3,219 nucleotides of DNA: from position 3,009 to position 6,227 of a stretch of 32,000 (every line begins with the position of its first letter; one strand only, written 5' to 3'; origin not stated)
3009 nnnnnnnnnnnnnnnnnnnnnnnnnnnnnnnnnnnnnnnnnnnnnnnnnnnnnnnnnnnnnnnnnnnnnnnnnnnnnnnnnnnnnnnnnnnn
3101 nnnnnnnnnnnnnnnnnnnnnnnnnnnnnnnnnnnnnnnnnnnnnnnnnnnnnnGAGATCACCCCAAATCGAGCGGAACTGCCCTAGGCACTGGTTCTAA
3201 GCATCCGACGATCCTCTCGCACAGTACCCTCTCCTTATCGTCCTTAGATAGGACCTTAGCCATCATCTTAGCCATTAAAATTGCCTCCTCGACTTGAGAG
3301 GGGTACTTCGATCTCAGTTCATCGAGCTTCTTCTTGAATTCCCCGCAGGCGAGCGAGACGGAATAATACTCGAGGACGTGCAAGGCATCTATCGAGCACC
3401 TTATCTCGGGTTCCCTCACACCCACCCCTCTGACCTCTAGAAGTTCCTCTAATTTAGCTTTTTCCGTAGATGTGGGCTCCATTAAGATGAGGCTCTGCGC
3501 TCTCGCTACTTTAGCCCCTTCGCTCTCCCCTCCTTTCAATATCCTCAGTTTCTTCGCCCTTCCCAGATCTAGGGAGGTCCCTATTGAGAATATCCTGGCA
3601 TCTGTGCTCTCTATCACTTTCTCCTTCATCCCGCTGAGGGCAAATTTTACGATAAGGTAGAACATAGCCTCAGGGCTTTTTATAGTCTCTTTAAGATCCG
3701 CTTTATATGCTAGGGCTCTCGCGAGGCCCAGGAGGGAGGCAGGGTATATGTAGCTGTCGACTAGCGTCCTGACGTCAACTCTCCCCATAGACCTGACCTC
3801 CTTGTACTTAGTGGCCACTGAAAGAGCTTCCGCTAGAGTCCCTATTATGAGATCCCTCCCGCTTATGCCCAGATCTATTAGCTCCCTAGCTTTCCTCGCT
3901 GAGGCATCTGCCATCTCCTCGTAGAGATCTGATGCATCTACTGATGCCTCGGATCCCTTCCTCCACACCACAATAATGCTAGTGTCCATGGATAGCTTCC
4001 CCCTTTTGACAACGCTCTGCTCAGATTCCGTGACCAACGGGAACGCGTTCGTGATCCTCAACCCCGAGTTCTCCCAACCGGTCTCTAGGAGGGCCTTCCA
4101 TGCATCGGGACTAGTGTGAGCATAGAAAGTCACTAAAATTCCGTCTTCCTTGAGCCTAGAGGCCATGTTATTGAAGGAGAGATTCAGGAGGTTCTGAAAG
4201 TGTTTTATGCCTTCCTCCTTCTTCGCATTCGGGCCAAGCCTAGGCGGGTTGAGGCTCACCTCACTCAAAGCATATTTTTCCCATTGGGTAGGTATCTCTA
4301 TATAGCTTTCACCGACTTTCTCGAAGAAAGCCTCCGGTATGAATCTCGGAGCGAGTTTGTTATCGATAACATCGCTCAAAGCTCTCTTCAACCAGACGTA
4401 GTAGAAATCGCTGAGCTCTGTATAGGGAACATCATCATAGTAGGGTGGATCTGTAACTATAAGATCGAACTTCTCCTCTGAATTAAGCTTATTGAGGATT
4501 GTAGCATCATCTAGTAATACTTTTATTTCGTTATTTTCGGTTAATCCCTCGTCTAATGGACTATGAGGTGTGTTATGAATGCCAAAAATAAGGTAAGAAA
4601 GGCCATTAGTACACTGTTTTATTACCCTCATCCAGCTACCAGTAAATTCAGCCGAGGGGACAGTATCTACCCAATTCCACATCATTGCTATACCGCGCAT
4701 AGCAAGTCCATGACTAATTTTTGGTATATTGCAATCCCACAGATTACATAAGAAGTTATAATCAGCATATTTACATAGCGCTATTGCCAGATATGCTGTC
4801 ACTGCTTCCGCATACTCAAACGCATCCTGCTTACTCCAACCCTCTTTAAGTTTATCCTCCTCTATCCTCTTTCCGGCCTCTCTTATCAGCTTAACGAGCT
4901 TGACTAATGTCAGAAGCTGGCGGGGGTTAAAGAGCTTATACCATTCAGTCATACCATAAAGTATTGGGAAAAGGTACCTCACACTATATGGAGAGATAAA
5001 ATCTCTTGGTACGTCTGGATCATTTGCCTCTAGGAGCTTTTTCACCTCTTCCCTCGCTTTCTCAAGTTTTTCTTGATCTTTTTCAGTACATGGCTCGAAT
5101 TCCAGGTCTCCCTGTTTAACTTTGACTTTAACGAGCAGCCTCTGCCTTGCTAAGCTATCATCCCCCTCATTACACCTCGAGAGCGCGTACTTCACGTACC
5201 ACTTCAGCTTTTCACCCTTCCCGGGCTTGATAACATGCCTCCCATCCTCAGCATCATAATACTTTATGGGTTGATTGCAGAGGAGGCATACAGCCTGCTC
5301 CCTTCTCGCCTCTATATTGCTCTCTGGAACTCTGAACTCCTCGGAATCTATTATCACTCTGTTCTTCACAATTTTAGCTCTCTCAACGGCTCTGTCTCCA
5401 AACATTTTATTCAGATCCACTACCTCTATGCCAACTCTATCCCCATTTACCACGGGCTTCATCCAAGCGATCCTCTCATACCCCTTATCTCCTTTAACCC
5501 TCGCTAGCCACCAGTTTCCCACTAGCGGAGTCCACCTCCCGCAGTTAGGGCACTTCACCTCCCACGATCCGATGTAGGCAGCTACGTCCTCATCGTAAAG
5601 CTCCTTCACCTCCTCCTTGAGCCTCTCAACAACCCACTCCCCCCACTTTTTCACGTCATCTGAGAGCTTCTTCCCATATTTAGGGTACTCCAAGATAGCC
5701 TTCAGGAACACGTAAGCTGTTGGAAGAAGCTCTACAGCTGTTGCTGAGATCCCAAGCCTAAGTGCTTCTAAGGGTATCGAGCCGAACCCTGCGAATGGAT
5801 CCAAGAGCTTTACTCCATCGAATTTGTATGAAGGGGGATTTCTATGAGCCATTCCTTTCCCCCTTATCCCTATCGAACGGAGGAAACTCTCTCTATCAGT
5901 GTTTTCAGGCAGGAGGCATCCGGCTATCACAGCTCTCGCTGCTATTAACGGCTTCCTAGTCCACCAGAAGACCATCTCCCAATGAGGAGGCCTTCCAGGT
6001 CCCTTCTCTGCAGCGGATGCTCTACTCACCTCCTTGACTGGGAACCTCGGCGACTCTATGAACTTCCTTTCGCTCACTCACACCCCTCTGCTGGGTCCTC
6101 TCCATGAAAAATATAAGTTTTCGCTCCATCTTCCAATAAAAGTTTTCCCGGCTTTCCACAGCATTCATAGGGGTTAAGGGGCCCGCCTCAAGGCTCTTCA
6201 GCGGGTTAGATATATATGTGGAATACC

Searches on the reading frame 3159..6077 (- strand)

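Call 86: search_protein_families(library=pfam, proteins=[window:3159-6077:-], max_evalue=0.0001)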
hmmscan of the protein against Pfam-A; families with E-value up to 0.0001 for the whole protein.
window:3159-6077:- (972 aa): 2 families
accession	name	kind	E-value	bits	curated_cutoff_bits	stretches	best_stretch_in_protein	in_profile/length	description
PF06634.17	DUF1156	-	1.1e-11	45.1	24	1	12-58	2-49/73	Protein of unknown function (DUF1156)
PF03602.21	Cons_hypoth95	-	2.6e-05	24.4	24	0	86-130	40-85/182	Conserved hypothetical protein 95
